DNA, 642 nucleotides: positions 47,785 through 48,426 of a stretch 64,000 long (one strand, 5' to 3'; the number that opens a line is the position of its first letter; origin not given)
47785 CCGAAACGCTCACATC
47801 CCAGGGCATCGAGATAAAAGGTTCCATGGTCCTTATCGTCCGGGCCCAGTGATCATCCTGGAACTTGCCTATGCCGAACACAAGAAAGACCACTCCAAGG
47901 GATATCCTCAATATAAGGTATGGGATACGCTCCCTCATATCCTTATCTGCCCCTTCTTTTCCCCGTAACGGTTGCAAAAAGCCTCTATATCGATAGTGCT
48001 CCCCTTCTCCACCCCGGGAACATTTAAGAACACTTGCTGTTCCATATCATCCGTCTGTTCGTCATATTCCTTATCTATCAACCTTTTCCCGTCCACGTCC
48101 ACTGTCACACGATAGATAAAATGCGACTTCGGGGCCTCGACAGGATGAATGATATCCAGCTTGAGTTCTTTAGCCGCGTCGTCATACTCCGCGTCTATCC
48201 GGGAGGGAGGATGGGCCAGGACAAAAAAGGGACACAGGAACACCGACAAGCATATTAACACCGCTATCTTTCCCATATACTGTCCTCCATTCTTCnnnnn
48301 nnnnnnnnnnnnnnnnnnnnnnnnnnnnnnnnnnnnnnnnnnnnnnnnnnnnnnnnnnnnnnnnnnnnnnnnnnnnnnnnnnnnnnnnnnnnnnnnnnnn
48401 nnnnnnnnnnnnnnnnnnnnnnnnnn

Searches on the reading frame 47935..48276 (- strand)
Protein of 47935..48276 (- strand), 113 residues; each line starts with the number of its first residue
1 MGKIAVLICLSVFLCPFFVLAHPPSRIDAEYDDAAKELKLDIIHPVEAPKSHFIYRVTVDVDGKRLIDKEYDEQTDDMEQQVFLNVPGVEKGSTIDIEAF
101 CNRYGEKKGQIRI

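Call 3: search_protein_families(library=pfam, proteins=[window:47935-48276:-], max_evalue=0.01)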
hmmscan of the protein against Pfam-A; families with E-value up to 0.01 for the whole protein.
window:47935-48276:- (113 aa): 0 families

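Call 21: find_homologous_proteins(query=window:47938-48276:-, max_evalue=0.01)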
Query window:47938-48276:- (113 aa): 1 proteins with E <= 0.01 among 4 candidates.
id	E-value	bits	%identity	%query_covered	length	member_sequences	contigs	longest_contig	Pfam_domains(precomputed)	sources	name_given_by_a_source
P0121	1.4e-68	246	99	100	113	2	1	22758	-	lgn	-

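Call 23: search_protein_families(library=ncbifam, proteins=[window:47935-48276:-], max_evalue=0.001)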
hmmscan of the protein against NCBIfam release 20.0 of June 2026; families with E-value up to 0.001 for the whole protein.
window:47935-48276:- (113 aa): 0 families

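Call 27: search_protein_representatives(protein=window:47938-48276:-)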
Query: 113 residues. Proteins with E-value up to 0.001 (for the whole library): 930; up to 1e-10: 154; up to 1e-30: 1. The best 150 are listed.
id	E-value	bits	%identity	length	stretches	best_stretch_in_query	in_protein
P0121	4.5e-69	246.0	99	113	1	1-113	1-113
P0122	1.3e-17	80.2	36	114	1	2-112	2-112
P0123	7.6e-17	77.8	37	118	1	3-112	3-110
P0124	1.3e-16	77.0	34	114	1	1-112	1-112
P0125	2.1e-16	76.3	42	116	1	7-108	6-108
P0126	3.6e-16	75.6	40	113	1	7-108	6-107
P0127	4.5e-16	75.3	38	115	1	2-111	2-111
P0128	5.1e-16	75.1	37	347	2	4-106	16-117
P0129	1.1e-15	74.0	35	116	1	6-113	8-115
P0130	1.4e-15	73.7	34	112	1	11-112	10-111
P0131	2.0e-15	73.2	37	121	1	2-112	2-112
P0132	2.5e-15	72.9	42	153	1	5-111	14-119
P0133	7.1e-15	71.4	33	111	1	7-112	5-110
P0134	8.2e-15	71.2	33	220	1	10-109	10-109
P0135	9.5e-15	71.0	33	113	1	1-113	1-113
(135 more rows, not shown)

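Call 30: search_protein_families(library=pfam, alignment_id=A1, max_evalue=1)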
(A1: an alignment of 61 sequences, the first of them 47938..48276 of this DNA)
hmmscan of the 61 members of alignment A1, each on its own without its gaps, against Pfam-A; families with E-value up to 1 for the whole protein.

A. member 1, window:47938-48276:- (113 aa): 0 families

B. families by the number of members that match (of 61 scanned): 77 families (the first 25 are shown)
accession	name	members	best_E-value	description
PF01880.24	Desulfoferrodox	34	3e-05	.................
PF08770.17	SoxZ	18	0.0017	Sulphur oxidation protein SoxZ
PF20620.4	DUF6805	8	0.0045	Family of unknown function (DUF6805)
PF05031.18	NEAT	5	0.0041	Iron Transport-associated domain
PF19649.4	DUF6152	4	2.5e-05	Family of unknown function (DUF6152)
PF18914.6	DUF5666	3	0.0038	Domain of unknown function (DUF5666)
PF17996.7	CE2_N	3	0.018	Carbohydrate esterase 2 N-terminal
PF18628.8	P2_N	2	0.03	Viral coat protein P2 N-terminal domain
PF16355.11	DUF4982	2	0.036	Domain of unknown function (DUF4982)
PF07009.16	NusG_II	2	0.067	NusG domain II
PF09356.15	Phage_BR0599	2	0.14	Phage conserved hypothetical protein BR0599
PF16743.10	PliI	1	0.0037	Periplasmic lysozyme inhibitor of I-type lysozyme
PF12969.12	DUF3857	1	0.0049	Domain of Unknown Function with PDB structure (DUF3857)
PF16319.10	SGBP_BT4661-like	1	0.012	Surface glycan binding protein BT4661-like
PF13387.12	Lnb_N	1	0.015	Lnb N-terminal periplasmic domain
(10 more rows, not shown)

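Call 33: predict_structure(alignment_id=A1)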
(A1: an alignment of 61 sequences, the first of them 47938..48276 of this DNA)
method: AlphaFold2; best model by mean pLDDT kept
length: 113 residues; sequences in the alignment: 61
mean_pLDDT: 94.4   pTM: 0.80
mean pLDDT of the five models: 94.4, 94.3, 94.0, 93.4, 92.2
residues with pLDDT >= 90: 98; 70-90: 13; 50-70: 2; < 50: 0
segments of 3 or more residues with pLDDT < 50: none
pLDDT, mean of each block of 10 residues (from residue 1): 89 76 95 97 96 98 97 98 96 98 97 97
secondary structure, 60 per line:
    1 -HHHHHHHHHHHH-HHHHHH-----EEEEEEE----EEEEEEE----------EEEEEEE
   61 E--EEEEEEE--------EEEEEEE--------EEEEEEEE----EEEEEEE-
elements in order: H2-13 H15-20 E26-32 E37-43 E54-61 E64-70 E79-85 E94-101 E106-112

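Call 37: fold_search(model_id=the predicted structure, library=pdb)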
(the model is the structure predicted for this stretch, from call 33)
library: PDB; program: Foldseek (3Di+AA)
matches with E <= 10: 1378; with E <= 0.001: 3
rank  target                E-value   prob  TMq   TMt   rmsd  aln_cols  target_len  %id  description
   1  1fg9_E                3.3e-04  1.00  0.55  0.36   3.9       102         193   19  3:1 COMPLEX OF INTERFERON-GAMMA RECEPTOR WITH INTERFERON-GAMMA DIMER (released 2000-08-11)
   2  4d7p                  8.6e-04  1.00  0.64  0.74   2.7       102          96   14  Superoxide reductase (1Fe-SOR) from Giardia intestinalis (released 2015-10-07)
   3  6e3l_D                9.1e-04  1.00  0.52  0.33   4.5       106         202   21  Interferon gamma signalling complex with IFNGR1 and IFNGR2 (released 2019-02-27)
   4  2oxg_C                1.1e-03  1.00  0.50  0.55   4.2       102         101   12  The SoxYZ Complex of Paracoccus pantotrophus (released 2007-05-22)
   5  6e3k_D                1.3e-03  1.00  0.51  0.32   4.5       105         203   23  Interferon gamma signalling complex with IFNGR1 and IFNGR2 (released 2019-02-27)
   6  6e3l_C                2.4e-03  1.00  0.53  0.33   4.4       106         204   21  Interferon gamma signalling complex with IFNGR1 and IFNGR2 (released 2019-02-27)
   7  1lwr_MODEL_1_A        2.8e-03  1.00  0.60  0.68   3.0        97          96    8  Solution structure of the NCAM fibronectin type III module 2 (released 2003-06-03)
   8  4bff_A                3.3e-03  1.00  0.51  0.48   4.9       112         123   12  Superoxide reductase (Neelaredoxin) from Archaeoglobus fulgidus in the reduced form (released 2014-03-26)
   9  4bfk_A                3.5e-03  1.00  0.54  0.50   4.9       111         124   14  Superoxide reductase (Neelaredoxin) from Archaeoglobus fulgidus E12Q mutant (released 2014-03-26)
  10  2ox5_E                3.9e-03  1.00  0.56  0.62   3.8        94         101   14  The SoxYZ complex of Paracoccus pantotrophus (released 2007-05-22)
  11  1fyh_B                4.1e-03  1.00  0.54  0.34   3.9       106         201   21  1:1 COMPLEX BETWEEN AN INTERFERON GAMMA SINGLE-CHAIN VARIANT AND ITS RECEPTOR (released 2000-10-11)
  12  4c4u_A                4.1e-03  1.00  0.50  0.47   5.0       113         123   13  Superoxide reductase (Neelaredoxin) from Archaeoglobus fulgidus E12Q mutant in the reduced form (released 2014-08-06)
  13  2oxg_E                4.5e-03  1.00  0.51  0.57   3.6        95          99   10  The SoxYZ Complex of Paracoccus pantotrophus (released 2007-05-22)
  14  6e3k_C                4.8e-03  1.00  0.52  0.32   4.3       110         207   19  Interferon gamma signalling complex with IFNGR1 and IFNGR2 (released 2019-02-27)
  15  8fk7_A                5.1e-03  1.00  0.42  0.37   6.5       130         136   14  Structure of the Pyrobaculum calidifontis flagellar-like archaeal type IV pilus (released 2023-06-28)
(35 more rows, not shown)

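Call 38: search_solved_structures(query=A1, max_evalue=10, show_alignments=3)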
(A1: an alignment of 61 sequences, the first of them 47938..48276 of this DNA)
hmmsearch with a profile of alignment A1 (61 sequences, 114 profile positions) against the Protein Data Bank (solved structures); distinct sequences matched with E-value up to 10: 5.
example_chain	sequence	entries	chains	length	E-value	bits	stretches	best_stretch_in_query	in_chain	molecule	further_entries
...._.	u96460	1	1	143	0.01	19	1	20-64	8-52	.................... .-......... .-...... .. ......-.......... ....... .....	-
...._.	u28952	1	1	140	0.011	18.9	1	21-64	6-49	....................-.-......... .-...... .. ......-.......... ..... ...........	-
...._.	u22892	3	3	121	0.11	15.7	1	33-64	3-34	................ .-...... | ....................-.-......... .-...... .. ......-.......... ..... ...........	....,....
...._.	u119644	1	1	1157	0.2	14.8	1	21-63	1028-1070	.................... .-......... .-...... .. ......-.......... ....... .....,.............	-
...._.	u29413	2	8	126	0.55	13.4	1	42-108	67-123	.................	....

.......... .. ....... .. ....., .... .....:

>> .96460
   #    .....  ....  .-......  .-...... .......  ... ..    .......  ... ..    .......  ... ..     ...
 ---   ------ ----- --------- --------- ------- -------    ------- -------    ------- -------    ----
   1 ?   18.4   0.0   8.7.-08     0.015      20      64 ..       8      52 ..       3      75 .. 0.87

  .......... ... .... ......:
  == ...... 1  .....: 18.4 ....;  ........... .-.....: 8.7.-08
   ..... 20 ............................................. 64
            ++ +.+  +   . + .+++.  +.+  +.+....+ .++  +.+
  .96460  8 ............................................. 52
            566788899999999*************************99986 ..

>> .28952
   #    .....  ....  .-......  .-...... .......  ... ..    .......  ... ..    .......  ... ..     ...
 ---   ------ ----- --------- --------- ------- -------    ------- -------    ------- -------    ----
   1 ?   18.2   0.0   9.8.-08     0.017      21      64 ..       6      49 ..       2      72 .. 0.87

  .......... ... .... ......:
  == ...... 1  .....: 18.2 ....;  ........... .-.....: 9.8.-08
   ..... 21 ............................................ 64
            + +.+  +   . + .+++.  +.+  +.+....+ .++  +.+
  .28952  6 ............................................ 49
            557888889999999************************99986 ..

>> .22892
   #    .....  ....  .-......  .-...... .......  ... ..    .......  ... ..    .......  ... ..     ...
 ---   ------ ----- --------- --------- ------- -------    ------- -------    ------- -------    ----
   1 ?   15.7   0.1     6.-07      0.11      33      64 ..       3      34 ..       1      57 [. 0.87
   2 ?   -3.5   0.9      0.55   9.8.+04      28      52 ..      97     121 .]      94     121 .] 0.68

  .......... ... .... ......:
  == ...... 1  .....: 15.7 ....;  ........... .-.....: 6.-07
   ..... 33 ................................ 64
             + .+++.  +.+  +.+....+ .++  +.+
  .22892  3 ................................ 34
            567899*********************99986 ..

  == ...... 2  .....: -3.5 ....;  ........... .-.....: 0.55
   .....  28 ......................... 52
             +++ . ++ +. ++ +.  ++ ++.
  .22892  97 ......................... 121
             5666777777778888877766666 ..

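Call 42: find_encoding_contigs(protein=P0122, flank=3000, max_places=3)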
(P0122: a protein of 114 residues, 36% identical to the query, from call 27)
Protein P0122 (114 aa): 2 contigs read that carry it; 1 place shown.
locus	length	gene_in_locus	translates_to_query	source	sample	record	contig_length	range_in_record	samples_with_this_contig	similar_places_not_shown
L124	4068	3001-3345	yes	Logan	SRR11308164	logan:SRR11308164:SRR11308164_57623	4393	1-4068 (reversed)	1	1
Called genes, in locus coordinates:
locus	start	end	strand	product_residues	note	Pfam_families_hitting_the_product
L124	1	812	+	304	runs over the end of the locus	-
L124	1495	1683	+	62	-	-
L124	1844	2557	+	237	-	PF03575:Peptidase_S51 (weak), PF01174:SNO, PF07685:GATase_3 (weak), PF17385:LBP_M (weak), PF09825:BPL_N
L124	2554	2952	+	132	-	PF10861:DUF2784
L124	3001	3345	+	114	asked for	-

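Call 44: find_encoding_contigs(protein=P0124, flank=3000, max_places=3)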
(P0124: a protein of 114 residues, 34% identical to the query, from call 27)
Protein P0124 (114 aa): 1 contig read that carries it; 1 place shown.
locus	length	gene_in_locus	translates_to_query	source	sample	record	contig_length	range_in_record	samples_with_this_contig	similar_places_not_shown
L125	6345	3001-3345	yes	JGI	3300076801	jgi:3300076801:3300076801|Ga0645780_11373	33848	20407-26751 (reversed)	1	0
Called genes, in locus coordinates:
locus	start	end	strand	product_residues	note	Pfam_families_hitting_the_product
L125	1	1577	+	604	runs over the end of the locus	PF13173:AAA_14 (faint), PF00493:MCM (weak), PF00158:Sigma54_activat, PF01078:Mg_chelatase (faint), PF14532:Sigma54_activ_2 (weak), PF00004:AAA (weak), PF07728:AAA_5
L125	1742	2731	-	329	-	PF04443:LuxE (weak)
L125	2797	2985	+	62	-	-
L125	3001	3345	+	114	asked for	-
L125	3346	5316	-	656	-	-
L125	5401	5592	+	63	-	-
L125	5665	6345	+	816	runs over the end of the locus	PF03030:H_PPase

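Call 45: find_encoding_contigs(protein=P0127, flank=3000, max_places=3)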
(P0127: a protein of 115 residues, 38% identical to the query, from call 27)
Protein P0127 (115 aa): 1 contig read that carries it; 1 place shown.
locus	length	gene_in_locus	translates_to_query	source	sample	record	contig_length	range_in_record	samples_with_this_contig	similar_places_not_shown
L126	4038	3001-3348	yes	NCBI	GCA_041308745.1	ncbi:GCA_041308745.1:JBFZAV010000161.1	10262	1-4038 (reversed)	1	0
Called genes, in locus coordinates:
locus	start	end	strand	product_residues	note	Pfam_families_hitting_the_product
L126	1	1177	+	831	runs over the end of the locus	PF00801:PKD, PF18911:PKD_4, PF00801:PKD, PF18911:PKD_4, PF00801:PKD, PF18911:PKD_4, PF00801:PKD, PF18911:PKD_4, +5 more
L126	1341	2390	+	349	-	PF07610:DUF1573, PF22544:HYDIN_VesB_CFA65-like_Ig (weak), PF00581:Rhodanese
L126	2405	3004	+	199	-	PF13548:DUF4126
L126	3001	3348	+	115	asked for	-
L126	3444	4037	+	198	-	?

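Call 46: find_encoding_contigs(protein=P0125, flank=3000, max_places=3)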
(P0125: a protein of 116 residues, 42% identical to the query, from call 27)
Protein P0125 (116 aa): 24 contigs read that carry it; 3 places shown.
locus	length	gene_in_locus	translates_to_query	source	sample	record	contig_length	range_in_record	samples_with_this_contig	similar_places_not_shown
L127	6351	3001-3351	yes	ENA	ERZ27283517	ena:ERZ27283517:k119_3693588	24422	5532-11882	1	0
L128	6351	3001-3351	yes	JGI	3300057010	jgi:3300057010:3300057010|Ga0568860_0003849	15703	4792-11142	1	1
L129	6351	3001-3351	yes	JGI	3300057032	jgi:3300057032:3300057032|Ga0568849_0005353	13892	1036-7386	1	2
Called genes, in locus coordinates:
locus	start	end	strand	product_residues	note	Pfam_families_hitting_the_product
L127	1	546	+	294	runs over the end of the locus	PF00781:DAGK_cat, PF19279:YegS_C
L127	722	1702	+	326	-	PF01926:MMR_HSR1, PF02421:FeoB_N, PF02824:TGS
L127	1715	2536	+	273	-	PF01875:Memo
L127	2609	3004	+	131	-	PF01475:FUR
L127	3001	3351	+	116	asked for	-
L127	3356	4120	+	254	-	PF19089:DUF5777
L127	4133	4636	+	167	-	PF02915:Rubrerythrin, PF21349:RUBY_RBDX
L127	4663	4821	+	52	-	PF00301:Rubredoxin, PF21349:RUBY_RBDX (faint)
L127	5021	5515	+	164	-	PF00210:Ferritin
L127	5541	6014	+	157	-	PF00578:AhpC-TSA, PF08534:Redoxin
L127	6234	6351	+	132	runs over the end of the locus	PF00072:Response_reg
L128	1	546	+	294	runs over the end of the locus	PF00781:DAGK_cat, PF19279:YegS_C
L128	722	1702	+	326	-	PF01926:MMR_HSR1, PF02421:FeoB_N, PF02824:TGS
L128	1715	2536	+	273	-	PF01875:Memo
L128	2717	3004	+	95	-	PF01475:FUR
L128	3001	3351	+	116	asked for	-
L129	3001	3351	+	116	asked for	-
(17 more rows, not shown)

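Call 57: search_solved_structures(query=A1, max_evalue=10, show_alignments=5)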
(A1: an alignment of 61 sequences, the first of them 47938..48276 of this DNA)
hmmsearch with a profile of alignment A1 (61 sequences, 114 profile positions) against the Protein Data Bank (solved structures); distinct sequences matched with E-value up to 10: 5.
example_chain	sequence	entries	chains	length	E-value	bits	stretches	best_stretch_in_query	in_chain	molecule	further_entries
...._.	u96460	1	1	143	0.01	19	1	20-64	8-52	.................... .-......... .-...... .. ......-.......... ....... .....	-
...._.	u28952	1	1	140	0.011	18.9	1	21-64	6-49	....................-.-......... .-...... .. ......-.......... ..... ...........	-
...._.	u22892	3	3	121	0.11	15.7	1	33-64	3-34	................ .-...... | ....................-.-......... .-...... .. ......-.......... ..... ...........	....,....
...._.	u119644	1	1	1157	0.2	14.8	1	21-63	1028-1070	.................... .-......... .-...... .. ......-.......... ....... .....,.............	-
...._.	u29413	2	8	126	0.55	13.4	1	42-108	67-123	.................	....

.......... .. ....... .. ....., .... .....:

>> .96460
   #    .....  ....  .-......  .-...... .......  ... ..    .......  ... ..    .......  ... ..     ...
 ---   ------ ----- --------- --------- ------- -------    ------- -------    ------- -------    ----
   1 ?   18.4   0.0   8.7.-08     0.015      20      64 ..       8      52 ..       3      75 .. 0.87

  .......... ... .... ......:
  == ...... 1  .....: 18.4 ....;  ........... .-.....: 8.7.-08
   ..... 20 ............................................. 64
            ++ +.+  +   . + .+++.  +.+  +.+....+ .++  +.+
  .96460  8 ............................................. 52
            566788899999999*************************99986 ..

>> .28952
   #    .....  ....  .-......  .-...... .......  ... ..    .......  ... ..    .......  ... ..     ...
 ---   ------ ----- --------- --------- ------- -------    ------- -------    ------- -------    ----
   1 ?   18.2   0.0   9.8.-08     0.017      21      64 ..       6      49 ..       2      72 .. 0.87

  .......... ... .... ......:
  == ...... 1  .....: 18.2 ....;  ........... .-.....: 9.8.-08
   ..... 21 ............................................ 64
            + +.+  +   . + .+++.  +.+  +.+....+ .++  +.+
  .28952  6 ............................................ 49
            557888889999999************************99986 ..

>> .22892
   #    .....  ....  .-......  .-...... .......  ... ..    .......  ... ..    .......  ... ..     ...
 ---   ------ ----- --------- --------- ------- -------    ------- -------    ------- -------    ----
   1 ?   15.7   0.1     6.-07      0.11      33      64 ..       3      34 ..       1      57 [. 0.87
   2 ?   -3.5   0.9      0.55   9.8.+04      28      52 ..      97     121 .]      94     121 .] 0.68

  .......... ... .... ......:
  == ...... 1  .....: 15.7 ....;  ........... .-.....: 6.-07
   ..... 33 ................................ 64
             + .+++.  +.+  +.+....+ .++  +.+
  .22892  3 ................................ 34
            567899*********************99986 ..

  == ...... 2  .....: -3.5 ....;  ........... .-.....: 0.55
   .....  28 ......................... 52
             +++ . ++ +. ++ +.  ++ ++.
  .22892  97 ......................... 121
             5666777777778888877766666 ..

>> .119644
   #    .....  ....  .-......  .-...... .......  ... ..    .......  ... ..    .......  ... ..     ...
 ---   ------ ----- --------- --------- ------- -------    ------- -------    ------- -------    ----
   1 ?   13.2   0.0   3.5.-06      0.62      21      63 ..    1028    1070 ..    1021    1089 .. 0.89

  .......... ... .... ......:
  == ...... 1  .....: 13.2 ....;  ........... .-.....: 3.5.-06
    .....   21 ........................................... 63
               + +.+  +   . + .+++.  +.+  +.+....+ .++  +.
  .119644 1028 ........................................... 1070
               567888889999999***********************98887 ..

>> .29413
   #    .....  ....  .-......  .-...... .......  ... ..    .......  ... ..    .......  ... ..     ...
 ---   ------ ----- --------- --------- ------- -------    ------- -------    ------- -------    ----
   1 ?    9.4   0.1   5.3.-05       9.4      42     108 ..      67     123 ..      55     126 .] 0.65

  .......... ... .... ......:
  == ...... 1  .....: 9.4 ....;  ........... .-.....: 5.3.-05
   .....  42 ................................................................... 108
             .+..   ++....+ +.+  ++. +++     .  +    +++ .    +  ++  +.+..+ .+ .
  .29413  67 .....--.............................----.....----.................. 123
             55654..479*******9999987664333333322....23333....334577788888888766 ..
